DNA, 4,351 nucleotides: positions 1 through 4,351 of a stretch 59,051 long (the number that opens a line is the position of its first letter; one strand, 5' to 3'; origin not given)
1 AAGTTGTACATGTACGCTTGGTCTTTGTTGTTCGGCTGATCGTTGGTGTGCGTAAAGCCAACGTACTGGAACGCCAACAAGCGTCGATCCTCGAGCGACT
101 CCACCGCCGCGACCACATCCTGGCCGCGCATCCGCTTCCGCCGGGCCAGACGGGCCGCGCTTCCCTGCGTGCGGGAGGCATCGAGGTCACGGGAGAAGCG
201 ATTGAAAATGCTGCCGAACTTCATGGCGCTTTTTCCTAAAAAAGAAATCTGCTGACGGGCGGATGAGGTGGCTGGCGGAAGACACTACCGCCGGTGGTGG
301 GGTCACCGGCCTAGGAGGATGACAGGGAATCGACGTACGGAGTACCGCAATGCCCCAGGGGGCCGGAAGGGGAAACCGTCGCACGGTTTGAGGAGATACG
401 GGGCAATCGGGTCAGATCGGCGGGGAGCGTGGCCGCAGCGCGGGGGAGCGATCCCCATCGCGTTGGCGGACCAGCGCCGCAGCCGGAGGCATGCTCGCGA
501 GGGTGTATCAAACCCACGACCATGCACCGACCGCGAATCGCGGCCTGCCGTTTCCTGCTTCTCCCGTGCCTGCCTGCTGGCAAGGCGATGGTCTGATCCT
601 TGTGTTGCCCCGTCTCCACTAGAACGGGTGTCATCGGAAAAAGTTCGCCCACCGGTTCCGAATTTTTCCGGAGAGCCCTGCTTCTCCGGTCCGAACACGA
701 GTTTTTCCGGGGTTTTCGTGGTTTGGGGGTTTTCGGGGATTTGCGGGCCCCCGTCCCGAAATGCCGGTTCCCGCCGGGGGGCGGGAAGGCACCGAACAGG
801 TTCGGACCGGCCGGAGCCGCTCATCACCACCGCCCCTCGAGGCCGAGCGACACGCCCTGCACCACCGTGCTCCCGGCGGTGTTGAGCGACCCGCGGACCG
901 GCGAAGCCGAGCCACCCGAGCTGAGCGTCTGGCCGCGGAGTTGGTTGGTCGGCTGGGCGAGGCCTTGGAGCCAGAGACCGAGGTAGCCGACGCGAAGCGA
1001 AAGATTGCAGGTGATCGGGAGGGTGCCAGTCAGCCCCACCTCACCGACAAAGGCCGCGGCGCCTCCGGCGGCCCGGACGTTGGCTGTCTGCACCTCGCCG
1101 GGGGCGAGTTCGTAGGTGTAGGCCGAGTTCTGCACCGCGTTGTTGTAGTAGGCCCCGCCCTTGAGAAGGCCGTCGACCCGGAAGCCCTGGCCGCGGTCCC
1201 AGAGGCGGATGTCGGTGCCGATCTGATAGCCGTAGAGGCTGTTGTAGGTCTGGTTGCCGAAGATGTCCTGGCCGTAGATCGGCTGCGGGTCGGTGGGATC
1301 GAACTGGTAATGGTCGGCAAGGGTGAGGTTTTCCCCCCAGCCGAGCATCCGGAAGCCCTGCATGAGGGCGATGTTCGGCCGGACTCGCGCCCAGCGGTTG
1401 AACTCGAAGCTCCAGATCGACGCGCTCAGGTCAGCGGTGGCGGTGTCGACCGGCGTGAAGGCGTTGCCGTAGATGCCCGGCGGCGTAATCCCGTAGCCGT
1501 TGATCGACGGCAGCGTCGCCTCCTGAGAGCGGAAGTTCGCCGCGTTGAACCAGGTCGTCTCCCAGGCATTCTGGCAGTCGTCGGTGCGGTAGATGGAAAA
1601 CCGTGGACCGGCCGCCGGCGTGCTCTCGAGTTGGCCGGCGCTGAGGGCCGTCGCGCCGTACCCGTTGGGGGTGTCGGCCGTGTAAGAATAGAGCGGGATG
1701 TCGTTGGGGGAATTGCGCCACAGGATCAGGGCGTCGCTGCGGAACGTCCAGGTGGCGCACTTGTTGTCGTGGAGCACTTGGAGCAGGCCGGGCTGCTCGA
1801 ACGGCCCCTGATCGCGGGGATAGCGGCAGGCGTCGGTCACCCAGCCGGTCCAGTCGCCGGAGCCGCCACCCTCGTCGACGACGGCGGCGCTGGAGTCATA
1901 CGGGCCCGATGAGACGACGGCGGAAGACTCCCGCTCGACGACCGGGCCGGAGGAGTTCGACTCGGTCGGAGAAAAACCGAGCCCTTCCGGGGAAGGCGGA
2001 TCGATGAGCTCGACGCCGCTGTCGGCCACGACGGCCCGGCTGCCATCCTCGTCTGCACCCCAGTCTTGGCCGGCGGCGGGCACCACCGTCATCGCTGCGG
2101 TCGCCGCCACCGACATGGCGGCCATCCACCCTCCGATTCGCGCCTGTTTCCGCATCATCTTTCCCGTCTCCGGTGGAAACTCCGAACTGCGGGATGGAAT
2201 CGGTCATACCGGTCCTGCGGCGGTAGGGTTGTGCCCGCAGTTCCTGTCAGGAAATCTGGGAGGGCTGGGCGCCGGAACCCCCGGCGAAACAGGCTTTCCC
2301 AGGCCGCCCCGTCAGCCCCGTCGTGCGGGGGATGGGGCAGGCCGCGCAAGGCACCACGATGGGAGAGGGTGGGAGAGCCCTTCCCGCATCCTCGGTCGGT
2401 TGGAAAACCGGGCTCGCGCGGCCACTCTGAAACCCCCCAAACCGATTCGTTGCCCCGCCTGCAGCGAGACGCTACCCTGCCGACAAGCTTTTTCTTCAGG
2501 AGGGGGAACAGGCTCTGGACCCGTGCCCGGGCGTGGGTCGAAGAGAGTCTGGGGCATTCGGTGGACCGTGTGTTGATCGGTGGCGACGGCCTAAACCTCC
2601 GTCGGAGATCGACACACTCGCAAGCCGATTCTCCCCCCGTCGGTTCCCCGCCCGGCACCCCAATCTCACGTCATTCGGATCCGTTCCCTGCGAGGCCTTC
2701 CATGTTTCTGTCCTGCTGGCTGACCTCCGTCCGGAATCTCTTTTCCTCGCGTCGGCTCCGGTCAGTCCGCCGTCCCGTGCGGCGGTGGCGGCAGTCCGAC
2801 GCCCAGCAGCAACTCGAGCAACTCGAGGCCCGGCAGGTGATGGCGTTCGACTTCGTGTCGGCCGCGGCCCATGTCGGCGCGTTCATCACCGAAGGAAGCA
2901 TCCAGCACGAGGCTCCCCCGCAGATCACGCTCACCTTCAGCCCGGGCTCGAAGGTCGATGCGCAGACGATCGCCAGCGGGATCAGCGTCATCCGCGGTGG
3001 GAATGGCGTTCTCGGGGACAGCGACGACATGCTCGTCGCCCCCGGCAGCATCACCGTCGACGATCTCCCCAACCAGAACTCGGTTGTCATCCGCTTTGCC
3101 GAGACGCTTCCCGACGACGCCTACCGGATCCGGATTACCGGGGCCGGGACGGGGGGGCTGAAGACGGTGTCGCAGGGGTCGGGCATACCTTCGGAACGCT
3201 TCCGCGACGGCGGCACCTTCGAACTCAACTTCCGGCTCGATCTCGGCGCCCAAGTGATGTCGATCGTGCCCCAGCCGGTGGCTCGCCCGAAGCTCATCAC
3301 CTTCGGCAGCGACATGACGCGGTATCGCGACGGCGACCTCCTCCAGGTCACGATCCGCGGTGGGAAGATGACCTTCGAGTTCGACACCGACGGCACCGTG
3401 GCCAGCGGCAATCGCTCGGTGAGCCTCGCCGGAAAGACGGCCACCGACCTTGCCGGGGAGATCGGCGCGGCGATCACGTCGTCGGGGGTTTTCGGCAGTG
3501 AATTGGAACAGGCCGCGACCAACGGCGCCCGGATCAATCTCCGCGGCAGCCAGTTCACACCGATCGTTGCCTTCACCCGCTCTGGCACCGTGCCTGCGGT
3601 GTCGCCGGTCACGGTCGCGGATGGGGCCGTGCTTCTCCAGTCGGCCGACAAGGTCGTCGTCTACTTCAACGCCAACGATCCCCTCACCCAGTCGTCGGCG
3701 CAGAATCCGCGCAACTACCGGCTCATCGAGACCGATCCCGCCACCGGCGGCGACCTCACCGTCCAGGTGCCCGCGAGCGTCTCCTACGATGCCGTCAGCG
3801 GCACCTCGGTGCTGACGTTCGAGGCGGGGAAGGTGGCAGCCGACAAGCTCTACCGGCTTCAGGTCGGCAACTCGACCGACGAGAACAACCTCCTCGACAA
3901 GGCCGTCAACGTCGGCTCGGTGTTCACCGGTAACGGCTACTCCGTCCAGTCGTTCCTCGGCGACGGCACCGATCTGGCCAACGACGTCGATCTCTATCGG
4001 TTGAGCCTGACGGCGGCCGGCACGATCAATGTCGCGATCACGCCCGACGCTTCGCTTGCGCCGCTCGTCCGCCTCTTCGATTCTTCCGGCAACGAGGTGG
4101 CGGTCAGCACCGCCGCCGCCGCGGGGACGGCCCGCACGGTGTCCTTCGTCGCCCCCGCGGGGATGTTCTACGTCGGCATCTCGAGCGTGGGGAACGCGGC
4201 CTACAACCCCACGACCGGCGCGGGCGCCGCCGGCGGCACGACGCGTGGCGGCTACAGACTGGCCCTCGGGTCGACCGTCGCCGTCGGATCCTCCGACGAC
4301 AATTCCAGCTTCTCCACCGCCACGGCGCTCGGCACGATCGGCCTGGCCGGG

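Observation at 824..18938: Giant protease-adhesin gene bracketed by two paralogous predicted outer-membrane beta-barrels: candidate dedicated export/anchoring module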

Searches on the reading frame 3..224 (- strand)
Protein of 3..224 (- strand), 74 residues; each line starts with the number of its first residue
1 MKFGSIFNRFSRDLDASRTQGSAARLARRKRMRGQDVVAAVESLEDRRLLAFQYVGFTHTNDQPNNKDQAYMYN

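Call 45: search_protein_families(library=pfam, proteins=[window:3-224:-], max_evalue=10)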
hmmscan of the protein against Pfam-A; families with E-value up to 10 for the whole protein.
seq(74 aa): 1 family
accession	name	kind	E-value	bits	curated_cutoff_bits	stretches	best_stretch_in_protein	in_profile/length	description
PF07595.18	Planc_extracel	-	0.0014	18.7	25.5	1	40-51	6-17/20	Planctomycete extracellular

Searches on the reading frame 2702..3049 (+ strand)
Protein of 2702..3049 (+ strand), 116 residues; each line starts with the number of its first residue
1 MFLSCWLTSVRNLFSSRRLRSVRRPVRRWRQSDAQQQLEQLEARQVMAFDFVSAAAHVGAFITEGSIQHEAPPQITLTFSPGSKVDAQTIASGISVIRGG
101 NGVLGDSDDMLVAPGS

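Call 45: search_protein_families(library=pfam, proteins=[window:2702-3049:+], max_evalue=10)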
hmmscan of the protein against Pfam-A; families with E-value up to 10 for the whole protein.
seq(116 aa): 2 families
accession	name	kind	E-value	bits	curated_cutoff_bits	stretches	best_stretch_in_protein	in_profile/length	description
PF07595.18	Planc_extracel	-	0.11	12.7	25.5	1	37-48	6-17/20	Planctomycete extracellular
PF13236.11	CLU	-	0.22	11.7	24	1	28-71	11-54/225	Clustered mitochondria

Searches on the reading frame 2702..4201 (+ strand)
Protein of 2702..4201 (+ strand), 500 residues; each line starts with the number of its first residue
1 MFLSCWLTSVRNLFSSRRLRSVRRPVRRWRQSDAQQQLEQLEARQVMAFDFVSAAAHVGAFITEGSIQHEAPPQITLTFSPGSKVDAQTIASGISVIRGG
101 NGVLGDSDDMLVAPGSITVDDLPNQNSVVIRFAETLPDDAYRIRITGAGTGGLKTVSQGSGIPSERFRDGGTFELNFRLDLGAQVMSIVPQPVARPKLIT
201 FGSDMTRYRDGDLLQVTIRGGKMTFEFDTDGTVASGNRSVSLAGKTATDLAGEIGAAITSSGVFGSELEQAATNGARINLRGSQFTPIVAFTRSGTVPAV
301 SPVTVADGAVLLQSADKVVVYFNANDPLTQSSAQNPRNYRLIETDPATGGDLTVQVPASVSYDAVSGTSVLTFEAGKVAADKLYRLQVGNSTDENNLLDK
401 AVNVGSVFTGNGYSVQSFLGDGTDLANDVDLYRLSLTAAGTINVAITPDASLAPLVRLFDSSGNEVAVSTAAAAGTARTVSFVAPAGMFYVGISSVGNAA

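Call 98: find_homologous_proteins(query=window:2702-4201:+)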
Query window:2702-4201:+ (500 aa): 11 proteins with E <= 0.001 among 8000 candidates.
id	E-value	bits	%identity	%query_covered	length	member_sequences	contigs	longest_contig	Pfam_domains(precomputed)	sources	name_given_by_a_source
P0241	1.1e-195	669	93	66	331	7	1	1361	-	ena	-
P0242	6.8e-94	333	55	31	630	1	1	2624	PF00413.31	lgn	-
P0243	2.1e-91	325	48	39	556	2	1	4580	PF04151.22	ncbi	ncbi:MAG: PPC domain-containing protein, partial [Planctomycetia bacterium]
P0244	2.1e-84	302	42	79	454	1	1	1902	-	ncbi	ncbi:MAG: hypothetical protein ABGW78_16505, partial [Pirellulales bacterium]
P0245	7.0e-79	284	52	58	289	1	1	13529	-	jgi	-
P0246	9.2e-75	270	56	49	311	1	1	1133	-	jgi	-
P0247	3.6e-71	259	55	38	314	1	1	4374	-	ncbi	-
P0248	3.4e-70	255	50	41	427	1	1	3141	-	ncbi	ncbi:MAG: hypothetical protein RLZZ21_1869, partial [Planctomycetota bacterium]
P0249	2.3e-59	220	43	45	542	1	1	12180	PF00413.31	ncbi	-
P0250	1.8e-54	203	53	30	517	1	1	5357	-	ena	-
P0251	1.7e-47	180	37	37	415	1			PF04151.22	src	-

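Call 99: find_encoding_contigs(protein=P0245, flank=10000, max_places=2)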
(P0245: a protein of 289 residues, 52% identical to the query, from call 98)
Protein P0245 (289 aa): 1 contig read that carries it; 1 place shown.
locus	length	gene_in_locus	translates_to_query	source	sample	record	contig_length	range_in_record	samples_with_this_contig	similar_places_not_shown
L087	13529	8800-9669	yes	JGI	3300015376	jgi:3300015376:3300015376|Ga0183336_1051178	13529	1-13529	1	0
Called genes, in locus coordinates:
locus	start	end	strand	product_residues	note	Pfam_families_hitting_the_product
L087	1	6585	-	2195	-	?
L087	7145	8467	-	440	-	-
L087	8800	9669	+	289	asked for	-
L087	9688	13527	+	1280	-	?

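Call 100: find_encoding_contigs(protein=P0249, flank=10000, max_places=2)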
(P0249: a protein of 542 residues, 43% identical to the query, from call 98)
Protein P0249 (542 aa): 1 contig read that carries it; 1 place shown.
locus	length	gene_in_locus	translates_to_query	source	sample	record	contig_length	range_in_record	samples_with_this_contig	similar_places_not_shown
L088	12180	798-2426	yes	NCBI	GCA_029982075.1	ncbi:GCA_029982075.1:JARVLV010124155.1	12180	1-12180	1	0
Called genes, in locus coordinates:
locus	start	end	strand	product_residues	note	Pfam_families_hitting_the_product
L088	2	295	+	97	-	?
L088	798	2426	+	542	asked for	PF00413:Peptidase_M10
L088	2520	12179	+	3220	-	?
